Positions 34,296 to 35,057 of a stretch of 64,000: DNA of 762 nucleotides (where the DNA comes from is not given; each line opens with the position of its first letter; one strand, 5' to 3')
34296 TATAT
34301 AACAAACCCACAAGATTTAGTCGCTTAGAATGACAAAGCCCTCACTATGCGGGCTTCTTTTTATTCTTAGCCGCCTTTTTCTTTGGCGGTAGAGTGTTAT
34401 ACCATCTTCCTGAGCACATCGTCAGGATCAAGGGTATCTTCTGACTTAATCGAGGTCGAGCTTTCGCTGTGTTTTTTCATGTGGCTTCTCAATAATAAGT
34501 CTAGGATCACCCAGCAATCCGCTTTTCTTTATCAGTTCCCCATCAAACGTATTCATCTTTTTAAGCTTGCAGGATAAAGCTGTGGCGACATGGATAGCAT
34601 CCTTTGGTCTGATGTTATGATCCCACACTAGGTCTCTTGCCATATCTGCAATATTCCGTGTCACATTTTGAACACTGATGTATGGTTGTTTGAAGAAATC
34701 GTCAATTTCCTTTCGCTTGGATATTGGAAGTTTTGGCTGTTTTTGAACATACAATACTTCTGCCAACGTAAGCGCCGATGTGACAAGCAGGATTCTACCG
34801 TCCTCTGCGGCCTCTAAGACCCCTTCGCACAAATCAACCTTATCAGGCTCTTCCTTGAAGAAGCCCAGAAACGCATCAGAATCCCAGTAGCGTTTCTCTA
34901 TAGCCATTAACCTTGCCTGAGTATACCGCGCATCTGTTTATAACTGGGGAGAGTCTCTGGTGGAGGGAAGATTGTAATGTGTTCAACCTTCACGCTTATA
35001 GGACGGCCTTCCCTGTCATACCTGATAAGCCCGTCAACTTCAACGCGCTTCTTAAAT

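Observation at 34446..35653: PIN nuclease translationally coupled to a 248-aa partner of unknown fold: candidate non-canonical toxin-antitoxin or defence module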

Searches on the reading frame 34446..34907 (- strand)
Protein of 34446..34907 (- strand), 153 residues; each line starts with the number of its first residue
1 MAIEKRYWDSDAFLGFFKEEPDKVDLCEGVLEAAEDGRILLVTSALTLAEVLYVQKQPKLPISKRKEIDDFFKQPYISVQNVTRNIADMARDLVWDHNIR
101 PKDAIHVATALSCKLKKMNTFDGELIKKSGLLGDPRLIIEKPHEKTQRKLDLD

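Call 3: search_protein_families(library=pfam, proteins=[window:34446-34907:-], max_evalue=1)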
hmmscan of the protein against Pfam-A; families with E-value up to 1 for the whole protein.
window:34446-34907:- (153 aa): 3 families
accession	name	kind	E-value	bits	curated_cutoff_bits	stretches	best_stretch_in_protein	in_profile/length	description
PF01850.27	PIN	-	6.3e-14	53.1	23.6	1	8-128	3-117/120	PIN domain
PF13470.12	PIN_3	-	0.005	18.1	27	1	9-112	5-103/115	PIN domain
PF16817.10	DUF5073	-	0.26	11.8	27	1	12-41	41-70/121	Domain of unknown function (DUF5073)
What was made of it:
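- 34446..34907 (-): PIN-domain nuclease (153 aa), VapC-like, the putative toxin or effector. Its start codon overlaps the partner's stop codon (TAATG). Pfam PF01850 E 6.3e-14 (call 3).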

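Call 4: search_protein_families(library=padloc, proteins=[window:34446-34907:-], max_evalue=1)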
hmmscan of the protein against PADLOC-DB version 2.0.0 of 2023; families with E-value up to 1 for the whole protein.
window:34446-34907:- (153 aa): 0 families
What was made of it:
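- On PADLOC candidate defence system PDC-M32: The PIN matches no PADLOC model (call 4).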

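Call 5: search_protein_families(library=ncbifam, proteins=[window:34446-34907:-], max_evalue=1)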
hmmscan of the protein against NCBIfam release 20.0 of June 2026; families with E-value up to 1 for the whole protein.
window:34446-34907:- (153 aa): 0 families

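Call 7: search_protein_families(library=phrogs, proteins=[window:34446-34907:-], max_evalue=1)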
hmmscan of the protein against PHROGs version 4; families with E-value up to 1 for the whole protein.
window:34446-34907:- (153 aa): 1 family
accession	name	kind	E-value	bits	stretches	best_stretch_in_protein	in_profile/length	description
phrog_34737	-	unknown function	0.35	11.7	0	31-64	73-108/144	-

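Call 37: search_solved_structures(query=window:34446-34907:-, max_evalue=1, show_alignments=1)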
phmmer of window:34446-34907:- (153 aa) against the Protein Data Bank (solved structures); distinct sequences matched with E-value up to 1: 0.

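Call 82: find_homologous_proteins(query=window:34446-34907:-, max_evalue=1e-10)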
Query window:34446-34907:- (153 aa): 894 proteins with E <= 1e-10 among 925 candidates; the best 120 are listed.
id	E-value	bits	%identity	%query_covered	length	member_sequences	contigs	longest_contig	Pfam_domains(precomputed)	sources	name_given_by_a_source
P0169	5.4e-96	336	100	100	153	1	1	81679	PF01850.28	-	-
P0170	4.7e-77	275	80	100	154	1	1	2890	PF01850.28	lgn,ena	-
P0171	9.3e-76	271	80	99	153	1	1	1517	PF01850.28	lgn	-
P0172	7.2e-68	245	74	99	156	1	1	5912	PF01850.28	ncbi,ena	-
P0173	1.9e-64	234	69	100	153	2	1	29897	PF01850.28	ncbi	-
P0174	6.3e-64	232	68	99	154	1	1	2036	PF01850.28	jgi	-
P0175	9.9e-63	228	69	99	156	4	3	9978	PF01850.28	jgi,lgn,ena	jgi:predicted nucleic acid-binding protein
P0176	8.1e-61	222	68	99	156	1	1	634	PF01850.28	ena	-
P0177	4.5e-60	220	67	99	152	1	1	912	PF01850.28,PF13470.13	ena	-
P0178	4.8e-59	216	66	100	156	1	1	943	PF01850.28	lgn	-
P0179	5.2e-58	213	63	100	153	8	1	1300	PF01850.28,PF13470.13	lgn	-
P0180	2.3e-57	211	63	99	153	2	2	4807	PF01850.28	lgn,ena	-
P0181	5.6e-57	210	63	99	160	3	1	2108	PF01850.28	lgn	-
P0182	1.2e-56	209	63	99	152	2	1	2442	PF01850.28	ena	-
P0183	2.0e-56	208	61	100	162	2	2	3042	PF01850.28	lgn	-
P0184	3.1e-56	207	65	99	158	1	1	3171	PF01850.28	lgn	-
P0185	3.3e-56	207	61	99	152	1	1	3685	PF01850.28,PF13470.13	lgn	-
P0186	5.5e-56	206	64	98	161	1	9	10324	PF01850.28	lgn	-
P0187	1.8e-55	205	65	95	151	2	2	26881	PF01850.28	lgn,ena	-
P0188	4.5e-55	203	64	98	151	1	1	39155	PF01850.28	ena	-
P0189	1.2e-54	202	61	98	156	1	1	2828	PF01850.28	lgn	-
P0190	1.4e-54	202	61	100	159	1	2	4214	PF01850.28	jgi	jgi:predicted nucleic acid-binding protein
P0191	1.7e-54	202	63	99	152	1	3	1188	PF01850.28,PF13470.13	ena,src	-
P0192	2.4e-54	201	61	100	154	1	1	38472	PF01850.28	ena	-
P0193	3.9e-54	200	59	99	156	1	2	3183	PF01850.28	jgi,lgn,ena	-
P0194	5.8e-54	200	65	96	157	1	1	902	PF01850.28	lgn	-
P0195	7.7e-54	199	60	100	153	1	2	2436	PF01850.28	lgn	-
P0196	1.6e-53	198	63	96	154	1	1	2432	PF01850.28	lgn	-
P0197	1.7e-53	198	59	100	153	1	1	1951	PF01850.28,PF13470.13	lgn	-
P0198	1.8e-53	198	62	100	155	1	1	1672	PF01850.28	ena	-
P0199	2.2e-53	198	60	100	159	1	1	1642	PF01850.28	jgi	jgi:predicted nucleic acid-binding protein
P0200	1.0e-52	196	61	98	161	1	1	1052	PF01850.28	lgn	-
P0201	1.3e-52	196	61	99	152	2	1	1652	PF01850.28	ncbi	-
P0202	2.9e-52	194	61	97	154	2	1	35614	PF01850.28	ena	-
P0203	3.1e-52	194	61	98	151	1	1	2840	PF01850.28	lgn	-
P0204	5.1e-52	194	61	99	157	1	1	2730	PF01850.28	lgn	-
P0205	7.8e-52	193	58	100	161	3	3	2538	PF01850.28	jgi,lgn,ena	jgi:predicted nucleic acid-binding protein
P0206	8.9e-52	193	58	98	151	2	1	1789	PF01850.28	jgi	-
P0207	1.5e-51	192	58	99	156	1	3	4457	PF01850.28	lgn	-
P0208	3.2e-51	191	58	99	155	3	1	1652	PF01850.28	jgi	jgi:predicted nucleic acid-binding protein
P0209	9.3e-51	189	61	98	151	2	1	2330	PF01850.28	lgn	-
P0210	1.4e-50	189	59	99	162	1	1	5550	PF01850.28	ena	-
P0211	1.6e-50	189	59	100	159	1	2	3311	PF01850.28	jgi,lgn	-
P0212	5.1e-50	187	59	99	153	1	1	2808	PF01850.28,PF13470.13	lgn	-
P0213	8.0e-50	186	57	99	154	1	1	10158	PF01850.28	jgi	-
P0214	8.9e-50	186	59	99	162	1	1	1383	PF01850.28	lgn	-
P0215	1.6e-49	185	61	93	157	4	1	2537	PF01850.28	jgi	jgi:predicted nucleic acid-binding protein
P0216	1.9e-49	185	57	99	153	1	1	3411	PF01850.28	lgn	-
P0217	2.2e-49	185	57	93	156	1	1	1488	PF01850.28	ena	-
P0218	2.7e-49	185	58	100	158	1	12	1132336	PF01850.28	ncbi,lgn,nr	ncbi:MAG: PIN domain-containing protein [Hyphomicrobium sp.]|nr:PIN domain-containing protein [Hypho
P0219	4.2e-49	184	59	98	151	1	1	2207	PF01850.28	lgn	-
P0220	4.3e-49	184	58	100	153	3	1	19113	PF01850.28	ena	-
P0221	6.5e-49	183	56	93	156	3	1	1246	PF01850.28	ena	-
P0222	1.0e-48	183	56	98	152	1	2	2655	PF01850.28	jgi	jgi:predicted nucleic acid-binding protein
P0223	1.2e-48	183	59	99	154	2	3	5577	PF01850.28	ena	-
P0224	1.2e-48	183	59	98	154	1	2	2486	PF01850.28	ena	-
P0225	1.7e-48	182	58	97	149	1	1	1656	PF01850.28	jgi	jgi:predicted nucleic acid-binding protein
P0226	2.4e-48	182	56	100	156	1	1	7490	PF01850.28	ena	-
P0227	3.0e-48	181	58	92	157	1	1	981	PF01850.28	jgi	jgi:predicted nucleic acid-binding protein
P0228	3.3e-48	181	55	98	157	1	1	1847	PF01850.28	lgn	-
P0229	4.4e-48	181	59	93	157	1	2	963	PF01850.28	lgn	-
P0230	5.4e-48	181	56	99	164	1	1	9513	PF01850.28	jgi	jgi:predicted nucleic acid-binding protein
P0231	7.1e-48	180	57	99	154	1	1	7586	PF01850.28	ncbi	-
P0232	7.8e-48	180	57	94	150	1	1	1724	PF01850.28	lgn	-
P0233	1.5e-47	179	57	100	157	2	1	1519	PF01850.28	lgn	-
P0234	1.5e-47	179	57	97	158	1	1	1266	PF01850.28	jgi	jgi:predicted nucleic acid-binding protein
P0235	2.3e-47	178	58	92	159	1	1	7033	PF01850.28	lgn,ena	-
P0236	2.4e-47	178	57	97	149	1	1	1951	PF01850.28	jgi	jgi:predicted nucleic acid-binding protein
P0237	2.6e-47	178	57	93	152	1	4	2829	PF01850.28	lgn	-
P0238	3.2e-47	178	55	98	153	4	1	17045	PF01850.28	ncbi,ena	-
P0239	3.5e-47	178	58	99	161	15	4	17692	PF01850.28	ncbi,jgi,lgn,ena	-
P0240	3.6e-47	178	58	99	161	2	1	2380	PF01850.28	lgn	-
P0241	3.9e-47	178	54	97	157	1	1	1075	PF01850.28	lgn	-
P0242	4.3e-47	178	55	100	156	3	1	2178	PF01850.28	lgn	-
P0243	4.4e-47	178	56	93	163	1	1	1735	PF01850.28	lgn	-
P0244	5.5e-47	177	55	100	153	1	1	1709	PF01850.28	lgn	-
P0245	6.2e-47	177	55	99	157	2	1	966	PF01850.28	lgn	-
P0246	9.2e-47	177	56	99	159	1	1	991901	PF01850.28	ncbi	-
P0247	9.2e-47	177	55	98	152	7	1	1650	PF01850.28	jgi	jgi:predicted nucleic acid-binding protein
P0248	1.1e-46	176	57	93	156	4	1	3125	PF01850.28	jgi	jgi:predicted nucleic acid-binding protein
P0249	1.2e-46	176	57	98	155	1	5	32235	PF01850.28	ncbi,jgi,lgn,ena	-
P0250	1.5e-46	176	54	95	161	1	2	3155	PF01850.28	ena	-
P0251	1.8e-46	176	56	100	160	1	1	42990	PF01850.28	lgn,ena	-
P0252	2.0e-46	175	56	93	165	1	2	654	PF01850.28,PF13470.13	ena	-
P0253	2.3e-46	175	56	93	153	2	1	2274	PF01850.28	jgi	-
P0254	3.1e-46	175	54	92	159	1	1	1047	PF01850.28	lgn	-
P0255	3.4e-46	175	56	99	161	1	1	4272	PF01850.28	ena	-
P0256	3.6e-46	175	54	100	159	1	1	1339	PF01850.28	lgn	-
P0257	4.8e-46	174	53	99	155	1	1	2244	PF01850.28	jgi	jgi:predicted nucleic acid-binding protein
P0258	4.9e-46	174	56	95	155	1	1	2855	PF01850.28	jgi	jgi:predicted nucleic acid-binding protein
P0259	5.0e-46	174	54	93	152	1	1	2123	PF01850.28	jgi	jgi:predicted nucleic acid-binding protein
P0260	6.0e-46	174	53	100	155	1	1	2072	PF01850.28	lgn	-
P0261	6.8e-46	174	55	98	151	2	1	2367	PF01850.28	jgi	jgi:predicted nucleic acid-binding protein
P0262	9.1e-46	173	55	98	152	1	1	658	PF01850.28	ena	-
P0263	1.4e-45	173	54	100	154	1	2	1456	PF01850.28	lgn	-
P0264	1.5e-45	173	54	99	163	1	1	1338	PF01850.28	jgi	jgi:predicted nucleic acid-binding protein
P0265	1.6e-45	172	55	100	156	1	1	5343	PF01850.28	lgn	-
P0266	1.9e-45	172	54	99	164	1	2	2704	PF01850.28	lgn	-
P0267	2.1e-45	172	55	98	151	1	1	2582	PF01850.28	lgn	-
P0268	2.1e-45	172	54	92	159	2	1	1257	PF01850.28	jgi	jgi:hypothetical protein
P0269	2.6e-45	172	57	96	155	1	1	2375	PF01850.28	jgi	jgi:predicted nucleic acid-binding protein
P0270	2.9e-45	172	56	98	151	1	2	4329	PF01850.28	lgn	-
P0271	3.2e-45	171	57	96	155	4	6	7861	PF01850.28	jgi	-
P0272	3.8e-45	171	54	97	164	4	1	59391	PF01850.28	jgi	jgi:predicted nucleic acid-binding protein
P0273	4.3e-45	171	55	92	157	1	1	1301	PF01850.28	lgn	-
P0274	4.5e-45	171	53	97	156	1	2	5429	PF01850.28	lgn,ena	-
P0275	4.7e-45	171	54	96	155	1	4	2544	PF01850.28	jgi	jgi:predicted nucleic acid-binding protein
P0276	5.4e-45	171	51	99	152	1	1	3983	PF01850.28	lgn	-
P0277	6.4e-45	171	51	99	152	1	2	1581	PF01850.28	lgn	-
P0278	6.7e-45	170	54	93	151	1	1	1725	PF01850.28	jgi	jgi:hypothetical protein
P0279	8.3e-45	170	55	98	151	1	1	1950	PF01850.28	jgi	jgi:predicted nucleic acid-binding protein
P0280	9.1e-45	170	54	93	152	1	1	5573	PF01850.28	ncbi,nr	ncbi:MAG: type II toxin-antitoxin system VapC family toxin [Acidisphaera sp.]|nr:type II toxin-antit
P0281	9.1e-45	170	65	82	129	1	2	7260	PF01850.28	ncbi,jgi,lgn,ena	-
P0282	1.2e-44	170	54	93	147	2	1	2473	PF01850.28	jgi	jgi:predicted nucleic acid-binding protein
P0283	1.2e-44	170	55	94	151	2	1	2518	PF01850.28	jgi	jgi:predicted nucleic acid-binding protein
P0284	1.2e-44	170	59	91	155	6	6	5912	PF01850.28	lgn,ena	-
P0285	1.2e-44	170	54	98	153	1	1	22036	PF01850.28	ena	-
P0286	1.4e-44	169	53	98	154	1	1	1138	PF01850.28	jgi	-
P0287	1.5e-44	169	53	98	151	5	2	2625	PF01850.28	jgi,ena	-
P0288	1.6e-44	169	53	93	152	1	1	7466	PF01850.28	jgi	-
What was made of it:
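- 34446..34907 (-): At least 894 relatives at E<=1e-10, some named VapC-family toxin by NCBI (call 82).
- NCBI names some relatives VapC-family toxins (call 82).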

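Call 84: find_encoding_contigs(protein=P0218, flank=4000, max_places=8)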
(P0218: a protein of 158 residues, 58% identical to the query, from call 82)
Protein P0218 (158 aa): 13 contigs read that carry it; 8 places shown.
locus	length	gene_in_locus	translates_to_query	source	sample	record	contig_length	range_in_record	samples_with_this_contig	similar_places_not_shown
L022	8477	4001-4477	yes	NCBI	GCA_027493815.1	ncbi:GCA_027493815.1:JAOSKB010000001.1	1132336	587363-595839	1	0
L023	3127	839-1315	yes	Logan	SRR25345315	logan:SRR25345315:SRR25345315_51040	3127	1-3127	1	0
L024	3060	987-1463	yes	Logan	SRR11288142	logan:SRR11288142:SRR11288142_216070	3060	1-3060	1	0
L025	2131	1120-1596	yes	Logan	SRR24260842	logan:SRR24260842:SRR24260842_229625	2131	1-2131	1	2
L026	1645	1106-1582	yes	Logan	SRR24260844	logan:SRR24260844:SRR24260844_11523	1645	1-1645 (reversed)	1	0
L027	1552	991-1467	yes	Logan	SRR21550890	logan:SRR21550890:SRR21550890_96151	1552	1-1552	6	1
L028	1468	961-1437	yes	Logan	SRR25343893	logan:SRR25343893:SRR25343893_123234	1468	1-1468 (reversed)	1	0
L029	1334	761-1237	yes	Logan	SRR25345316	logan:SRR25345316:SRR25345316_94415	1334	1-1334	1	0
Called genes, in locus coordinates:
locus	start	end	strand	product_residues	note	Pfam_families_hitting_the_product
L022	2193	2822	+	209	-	PF08241:Methyltransf_11 (weak), PF13649:Methyltransf_25, PF13847:Methyltransf_31 (weak)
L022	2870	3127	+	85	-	PF18074:PriA_C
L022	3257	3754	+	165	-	-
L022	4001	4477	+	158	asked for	PF01850:PIN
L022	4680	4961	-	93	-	-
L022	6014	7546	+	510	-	PF02874:ATP-synt_ab_N, PF00006:ATP-synt_ab, PF00306:ATP-synt_ab_C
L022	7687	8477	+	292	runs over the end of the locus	PF00231:ATP-synt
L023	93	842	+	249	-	-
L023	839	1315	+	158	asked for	PF01850:PIN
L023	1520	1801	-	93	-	-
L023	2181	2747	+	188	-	PF00213:OSCP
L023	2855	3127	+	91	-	?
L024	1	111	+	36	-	?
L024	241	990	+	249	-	-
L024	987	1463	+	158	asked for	PF01850:PIN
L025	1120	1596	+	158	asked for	PF01850:PIN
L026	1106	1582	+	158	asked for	PF01850:PIN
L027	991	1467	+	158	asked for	PF01850:PIN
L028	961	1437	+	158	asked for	PF01850:PIN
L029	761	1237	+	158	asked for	PF01850:PIN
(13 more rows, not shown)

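Call 85: find_encoding_contigs(protein=P0246, flank=4000, max_places=3)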
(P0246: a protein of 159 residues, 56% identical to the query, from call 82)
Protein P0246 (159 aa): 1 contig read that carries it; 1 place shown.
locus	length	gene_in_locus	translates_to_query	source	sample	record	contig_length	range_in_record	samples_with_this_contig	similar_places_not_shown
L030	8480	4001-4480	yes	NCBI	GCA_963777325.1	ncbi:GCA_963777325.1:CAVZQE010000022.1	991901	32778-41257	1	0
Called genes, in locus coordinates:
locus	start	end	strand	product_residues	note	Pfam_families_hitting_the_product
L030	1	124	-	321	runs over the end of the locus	PF01370:Epimerase (faint)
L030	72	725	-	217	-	PF02798:GST_N, PF13417:GST_N_3 (weak), PF13409:GST_N_2, PF00043:GST_C (weak), PF13410:GST_C_2 (weak)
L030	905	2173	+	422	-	PF00657:Lipase_GDSL, PF13472:Lipase_GDSL_2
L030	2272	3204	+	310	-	PF12760:Zn_ribbon_IS1595, PF12762:DDE_Tnp_IS1595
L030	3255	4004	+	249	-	-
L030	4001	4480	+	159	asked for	PF01850:PIN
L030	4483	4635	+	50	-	-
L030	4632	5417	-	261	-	PF01555:N6_N4_Mtase, PF04471:Mrr_cat, PF22722:NA-iREase1 (weak)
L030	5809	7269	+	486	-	-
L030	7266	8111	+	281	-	PF01695:IstB_IS21, PF00308:Bac_DnaA (weak)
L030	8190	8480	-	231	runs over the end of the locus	PF01555:N6_N4_Mtase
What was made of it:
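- L030 adjoins an N6_N4_Mtase/Mrr_cat gene (call 85).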

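Call 86: find_encoding_contigs(protein=P0280, flank=4000, max_places=3)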
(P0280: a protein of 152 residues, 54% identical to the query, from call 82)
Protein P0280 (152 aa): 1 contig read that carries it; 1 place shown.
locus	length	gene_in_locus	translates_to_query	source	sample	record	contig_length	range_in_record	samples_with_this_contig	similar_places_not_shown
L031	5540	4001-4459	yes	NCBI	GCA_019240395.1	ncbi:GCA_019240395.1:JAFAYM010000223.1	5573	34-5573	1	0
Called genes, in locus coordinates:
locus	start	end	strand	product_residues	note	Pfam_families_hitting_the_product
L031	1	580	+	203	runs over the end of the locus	PF01145:Band_7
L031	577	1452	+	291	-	PF01145:Band_7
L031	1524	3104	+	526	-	PF00089:Trypsin, PF13365:Trypsin_2, PF00595:PDZ, PF13180:PDZ_2, PF17820:PDZ_6, PF00595:PDZ, PF13180:PDZ_2 (weak), PF17820:PDZ_6 (weak)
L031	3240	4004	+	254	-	-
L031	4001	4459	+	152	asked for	PF01850:PIN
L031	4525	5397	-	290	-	PF00702:Hydrolase, PF12710:HAD, PF08282:Hydrolase_3 (weak)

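Call 94: search_solved_structures(query=A3, max_evalue=1, show_alignments=1)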
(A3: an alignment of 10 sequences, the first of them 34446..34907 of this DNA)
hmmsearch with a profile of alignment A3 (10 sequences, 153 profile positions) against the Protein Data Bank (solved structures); distinct sequences matched with E-value up to 1: 2.
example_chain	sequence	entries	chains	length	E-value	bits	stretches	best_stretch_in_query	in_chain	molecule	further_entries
9mud_K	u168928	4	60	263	0.18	15.1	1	10-99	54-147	Cat1 (CRISPR associated TIR 1) pentagonal filament | Cat1 (CRISPR associated TIR 1) pentagonal filament assembly | Cat1 (CRISPR-associated TIR 1)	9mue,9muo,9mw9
7by2_B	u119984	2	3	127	0.41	13.9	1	44-118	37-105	Ribonuclease VapC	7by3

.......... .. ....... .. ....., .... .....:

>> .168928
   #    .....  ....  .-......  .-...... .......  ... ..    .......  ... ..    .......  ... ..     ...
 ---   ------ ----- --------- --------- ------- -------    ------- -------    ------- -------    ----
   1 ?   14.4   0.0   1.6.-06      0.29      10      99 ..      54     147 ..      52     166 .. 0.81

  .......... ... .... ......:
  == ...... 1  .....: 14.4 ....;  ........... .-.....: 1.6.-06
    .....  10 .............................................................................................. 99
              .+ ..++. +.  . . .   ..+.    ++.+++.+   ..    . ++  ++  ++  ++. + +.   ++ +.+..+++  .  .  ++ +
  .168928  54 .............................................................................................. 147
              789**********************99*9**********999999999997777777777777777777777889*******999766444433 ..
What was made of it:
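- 34446..34907 (-): No close solved structure (calls 37, 94).
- Tried and rejected: The PIN against PDB, by sequence and by profile, gave nothing useful (calls 37, 94).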
